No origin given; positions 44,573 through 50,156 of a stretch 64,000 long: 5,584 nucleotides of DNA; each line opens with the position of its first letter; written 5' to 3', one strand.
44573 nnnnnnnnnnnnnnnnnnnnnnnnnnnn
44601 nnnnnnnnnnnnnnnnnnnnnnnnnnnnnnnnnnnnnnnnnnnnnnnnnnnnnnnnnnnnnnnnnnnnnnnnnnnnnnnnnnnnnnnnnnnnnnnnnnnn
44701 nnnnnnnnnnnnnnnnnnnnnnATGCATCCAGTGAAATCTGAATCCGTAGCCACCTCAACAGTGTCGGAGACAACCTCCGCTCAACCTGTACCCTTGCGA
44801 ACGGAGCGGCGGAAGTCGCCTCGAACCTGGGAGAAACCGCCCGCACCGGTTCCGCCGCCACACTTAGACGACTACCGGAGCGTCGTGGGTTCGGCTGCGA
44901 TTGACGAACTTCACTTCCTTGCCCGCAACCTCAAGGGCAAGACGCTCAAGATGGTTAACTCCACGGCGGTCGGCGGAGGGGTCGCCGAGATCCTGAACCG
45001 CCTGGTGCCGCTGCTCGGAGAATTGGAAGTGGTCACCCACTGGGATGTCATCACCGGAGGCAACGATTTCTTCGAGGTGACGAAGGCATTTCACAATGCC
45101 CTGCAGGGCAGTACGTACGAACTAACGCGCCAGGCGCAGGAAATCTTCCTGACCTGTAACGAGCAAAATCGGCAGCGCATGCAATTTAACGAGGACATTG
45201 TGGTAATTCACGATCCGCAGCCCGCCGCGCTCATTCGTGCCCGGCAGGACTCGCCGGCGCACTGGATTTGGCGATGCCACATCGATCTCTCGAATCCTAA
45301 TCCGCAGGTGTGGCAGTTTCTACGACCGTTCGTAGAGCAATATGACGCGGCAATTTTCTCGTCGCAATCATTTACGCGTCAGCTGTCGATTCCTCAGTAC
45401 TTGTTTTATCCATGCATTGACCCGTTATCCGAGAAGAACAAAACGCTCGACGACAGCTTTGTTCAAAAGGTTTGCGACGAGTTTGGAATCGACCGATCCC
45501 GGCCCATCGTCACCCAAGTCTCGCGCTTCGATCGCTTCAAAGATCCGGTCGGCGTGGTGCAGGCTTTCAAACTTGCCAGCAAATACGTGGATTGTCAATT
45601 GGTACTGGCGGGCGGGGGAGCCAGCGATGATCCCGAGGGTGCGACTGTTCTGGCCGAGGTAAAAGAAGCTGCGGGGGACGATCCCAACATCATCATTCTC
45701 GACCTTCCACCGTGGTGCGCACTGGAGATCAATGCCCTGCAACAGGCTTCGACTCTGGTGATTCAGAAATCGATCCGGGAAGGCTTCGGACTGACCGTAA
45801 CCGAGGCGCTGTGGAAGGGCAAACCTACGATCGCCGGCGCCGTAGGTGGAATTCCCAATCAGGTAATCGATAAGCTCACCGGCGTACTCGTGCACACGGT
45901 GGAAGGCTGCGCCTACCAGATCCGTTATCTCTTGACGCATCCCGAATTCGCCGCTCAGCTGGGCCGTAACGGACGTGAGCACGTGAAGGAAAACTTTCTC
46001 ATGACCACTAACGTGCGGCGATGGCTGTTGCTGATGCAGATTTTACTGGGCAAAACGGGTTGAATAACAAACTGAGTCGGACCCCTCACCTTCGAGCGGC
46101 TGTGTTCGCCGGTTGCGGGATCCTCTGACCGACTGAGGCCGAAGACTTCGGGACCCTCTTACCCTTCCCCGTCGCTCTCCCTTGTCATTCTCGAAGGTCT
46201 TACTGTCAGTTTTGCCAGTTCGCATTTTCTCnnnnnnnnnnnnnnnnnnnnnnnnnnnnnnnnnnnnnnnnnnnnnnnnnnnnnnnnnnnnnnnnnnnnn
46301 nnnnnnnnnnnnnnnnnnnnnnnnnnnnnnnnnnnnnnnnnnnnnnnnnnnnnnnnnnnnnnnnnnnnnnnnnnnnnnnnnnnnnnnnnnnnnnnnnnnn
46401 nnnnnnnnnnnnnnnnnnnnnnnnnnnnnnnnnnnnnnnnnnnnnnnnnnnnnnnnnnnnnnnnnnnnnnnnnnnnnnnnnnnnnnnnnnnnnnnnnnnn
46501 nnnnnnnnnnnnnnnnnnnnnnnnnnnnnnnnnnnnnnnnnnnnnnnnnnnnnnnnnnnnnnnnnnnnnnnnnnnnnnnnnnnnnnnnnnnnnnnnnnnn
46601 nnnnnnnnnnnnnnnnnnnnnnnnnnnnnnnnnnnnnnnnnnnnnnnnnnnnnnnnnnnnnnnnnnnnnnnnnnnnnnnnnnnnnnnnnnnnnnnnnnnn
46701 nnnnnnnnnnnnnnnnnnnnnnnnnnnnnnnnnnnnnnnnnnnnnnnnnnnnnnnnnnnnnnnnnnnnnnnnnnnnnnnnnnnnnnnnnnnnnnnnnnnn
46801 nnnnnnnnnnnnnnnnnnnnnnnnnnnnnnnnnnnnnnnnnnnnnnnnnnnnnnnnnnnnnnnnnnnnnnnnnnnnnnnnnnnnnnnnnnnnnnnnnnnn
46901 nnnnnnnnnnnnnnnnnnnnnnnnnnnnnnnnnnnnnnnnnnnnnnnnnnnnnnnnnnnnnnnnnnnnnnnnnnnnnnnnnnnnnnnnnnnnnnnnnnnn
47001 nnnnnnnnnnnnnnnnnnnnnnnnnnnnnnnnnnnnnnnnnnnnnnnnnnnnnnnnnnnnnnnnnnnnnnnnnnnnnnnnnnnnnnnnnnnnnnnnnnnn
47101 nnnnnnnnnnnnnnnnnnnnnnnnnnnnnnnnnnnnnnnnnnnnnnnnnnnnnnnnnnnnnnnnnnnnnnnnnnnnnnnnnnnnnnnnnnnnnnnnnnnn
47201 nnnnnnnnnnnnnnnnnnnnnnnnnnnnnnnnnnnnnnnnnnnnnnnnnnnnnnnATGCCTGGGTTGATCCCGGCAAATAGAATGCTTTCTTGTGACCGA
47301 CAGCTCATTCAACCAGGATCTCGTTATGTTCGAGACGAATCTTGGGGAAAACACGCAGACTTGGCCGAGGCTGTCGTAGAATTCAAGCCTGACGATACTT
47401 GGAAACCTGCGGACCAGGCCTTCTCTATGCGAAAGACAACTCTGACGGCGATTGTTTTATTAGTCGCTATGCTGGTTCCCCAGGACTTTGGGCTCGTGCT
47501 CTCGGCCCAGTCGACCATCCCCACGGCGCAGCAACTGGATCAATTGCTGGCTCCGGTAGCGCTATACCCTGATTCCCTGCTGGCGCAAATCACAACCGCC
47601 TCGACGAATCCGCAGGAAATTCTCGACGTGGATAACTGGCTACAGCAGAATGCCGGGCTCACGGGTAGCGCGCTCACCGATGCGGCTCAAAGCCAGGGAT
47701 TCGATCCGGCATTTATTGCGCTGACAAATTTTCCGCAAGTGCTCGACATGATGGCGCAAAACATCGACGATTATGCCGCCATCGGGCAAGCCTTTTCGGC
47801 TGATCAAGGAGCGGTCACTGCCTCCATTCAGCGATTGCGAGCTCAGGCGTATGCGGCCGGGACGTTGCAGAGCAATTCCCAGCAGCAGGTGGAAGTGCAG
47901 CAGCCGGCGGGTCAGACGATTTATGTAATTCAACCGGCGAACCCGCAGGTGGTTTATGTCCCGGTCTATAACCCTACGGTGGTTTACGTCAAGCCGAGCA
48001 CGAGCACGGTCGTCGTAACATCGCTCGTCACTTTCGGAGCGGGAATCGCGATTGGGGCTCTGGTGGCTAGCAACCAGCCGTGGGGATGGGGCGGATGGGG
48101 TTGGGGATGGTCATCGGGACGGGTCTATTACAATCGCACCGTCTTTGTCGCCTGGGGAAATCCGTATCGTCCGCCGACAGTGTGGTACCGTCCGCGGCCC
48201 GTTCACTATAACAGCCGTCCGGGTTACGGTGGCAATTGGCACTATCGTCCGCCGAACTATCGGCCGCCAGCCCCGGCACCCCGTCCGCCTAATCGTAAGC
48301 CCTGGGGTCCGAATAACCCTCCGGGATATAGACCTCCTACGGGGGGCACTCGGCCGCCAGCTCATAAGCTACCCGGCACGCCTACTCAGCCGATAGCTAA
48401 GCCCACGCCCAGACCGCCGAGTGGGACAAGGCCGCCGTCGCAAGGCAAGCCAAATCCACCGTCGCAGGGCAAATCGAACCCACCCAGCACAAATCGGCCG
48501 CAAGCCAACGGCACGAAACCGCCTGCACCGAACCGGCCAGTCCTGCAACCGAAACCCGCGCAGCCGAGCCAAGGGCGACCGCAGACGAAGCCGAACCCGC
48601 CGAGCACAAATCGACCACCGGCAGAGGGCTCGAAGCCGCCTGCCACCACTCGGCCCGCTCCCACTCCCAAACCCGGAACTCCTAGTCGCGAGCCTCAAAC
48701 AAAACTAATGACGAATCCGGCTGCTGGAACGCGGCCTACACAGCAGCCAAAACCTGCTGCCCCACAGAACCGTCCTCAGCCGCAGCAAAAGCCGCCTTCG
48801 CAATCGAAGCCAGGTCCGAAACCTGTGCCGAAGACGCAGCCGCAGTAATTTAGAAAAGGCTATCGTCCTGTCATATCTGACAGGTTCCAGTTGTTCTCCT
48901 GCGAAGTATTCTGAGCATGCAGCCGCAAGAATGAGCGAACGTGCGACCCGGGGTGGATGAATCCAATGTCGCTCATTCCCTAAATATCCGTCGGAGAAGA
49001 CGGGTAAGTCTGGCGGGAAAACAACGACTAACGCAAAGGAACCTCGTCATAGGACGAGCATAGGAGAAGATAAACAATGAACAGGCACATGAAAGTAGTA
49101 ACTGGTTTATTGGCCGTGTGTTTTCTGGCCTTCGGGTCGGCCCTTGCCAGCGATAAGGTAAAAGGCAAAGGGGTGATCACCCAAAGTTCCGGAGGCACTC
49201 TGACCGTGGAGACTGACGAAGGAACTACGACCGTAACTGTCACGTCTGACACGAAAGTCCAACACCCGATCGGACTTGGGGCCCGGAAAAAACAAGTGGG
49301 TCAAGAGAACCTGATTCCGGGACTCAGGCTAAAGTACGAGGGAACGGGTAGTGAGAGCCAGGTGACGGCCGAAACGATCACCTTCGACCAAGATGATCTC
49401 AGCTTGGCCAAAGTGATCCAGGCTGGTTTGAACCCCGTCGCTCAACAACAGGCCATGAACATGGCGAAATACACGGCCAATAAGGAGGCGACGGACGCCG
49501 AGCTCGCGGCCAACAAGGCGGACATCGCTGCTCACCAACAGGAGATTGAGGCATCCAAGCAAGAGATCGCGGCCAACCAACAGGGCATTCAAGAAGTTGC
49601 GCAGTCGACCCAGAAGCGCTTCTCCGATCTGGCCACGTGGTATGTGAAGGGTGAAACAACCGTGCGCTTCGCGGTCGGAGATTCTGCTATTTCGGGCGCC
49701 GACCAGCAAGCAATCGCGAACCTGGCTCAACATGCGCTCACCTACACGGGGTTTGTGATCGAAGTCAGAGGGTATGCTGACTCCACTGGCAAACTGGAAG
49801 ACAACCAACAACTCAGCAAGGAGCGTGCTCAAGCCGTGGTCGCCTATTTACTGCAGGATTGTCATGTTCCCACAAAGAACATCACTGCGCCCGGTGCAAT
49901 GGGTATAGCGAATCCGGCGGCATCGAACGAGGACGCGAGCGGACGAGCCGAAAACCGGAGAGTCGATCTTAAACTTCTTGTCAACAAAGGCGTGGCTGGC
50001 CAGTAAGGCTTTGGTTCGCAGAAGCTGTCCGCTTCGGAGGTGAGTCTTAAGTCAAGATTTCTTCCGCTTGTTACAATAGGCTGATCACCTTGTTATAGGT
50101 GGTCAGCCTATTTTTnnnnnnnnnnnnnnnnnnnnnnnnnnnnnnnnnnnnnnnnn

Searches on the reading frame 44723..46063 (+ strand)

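Call 37: search_protein_families(library=pfam, proteins=[window:44723-46063:+], max_evalue=0.001)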
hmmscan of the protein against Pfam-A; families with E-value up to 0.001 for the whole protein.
window:44723-46063:+ (446 aa): 5 families
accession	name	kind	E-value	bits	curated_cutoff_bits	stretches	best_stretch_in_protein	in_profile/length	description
PF21269.3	TreT_GT1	-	8.2e-57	191.4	27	1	77-218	1-143/144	Trehalose synthase, N-terminal domain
PF00534.26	Glycos_transf_1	-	6.1e-21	75.1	26.4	1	254-419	9-171/172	Glycosyl transferases group 1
PF13692.12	Glyco_trans_1_4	-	2.8e-12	47.5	27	1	261-405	2-141/142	Glycosyl transferases group 1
PF13524.12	Glyco_trans_1_2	-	5.3e-05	23.6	25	1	355-435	63-143/144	Glycosyl transferase-like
PF20706.3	GT4-conflict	-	0.00015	21.3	26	1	335-385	274-324/385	Family 4 Glycosyltransferase in conflict systems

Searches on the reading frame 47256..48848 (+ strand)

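Call 38: search_protein_families(library=pfam, proteins=[window:47256-48848:+], max_evalue=0.001)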
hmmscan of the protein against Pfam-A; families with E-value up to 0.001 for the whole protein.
window:47256-48848:+ (530 aa): 1 family
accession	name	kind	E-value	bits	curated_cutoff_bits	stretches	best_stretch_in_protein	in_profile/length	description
PF11737.13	DUF3300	-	2.9e-52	177.9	25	1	91-245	2-152/227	Protein of unknown function (DUF3300)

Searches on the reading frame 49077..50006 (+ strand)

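Call 38: search_protein_families(library=pfam, proteins=[window:49077-50006:+], max_evalue=0.001)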
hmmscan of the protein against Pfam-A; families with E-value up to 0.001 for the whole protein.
window:49077-50006:+ (309 aa): 1 family
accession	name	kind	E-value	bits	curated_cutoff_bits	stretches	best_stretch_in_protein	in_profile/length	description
PF00691.25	OmpA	-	1.3e-13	51.5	27.2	1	198-294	2-98/98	OmpA family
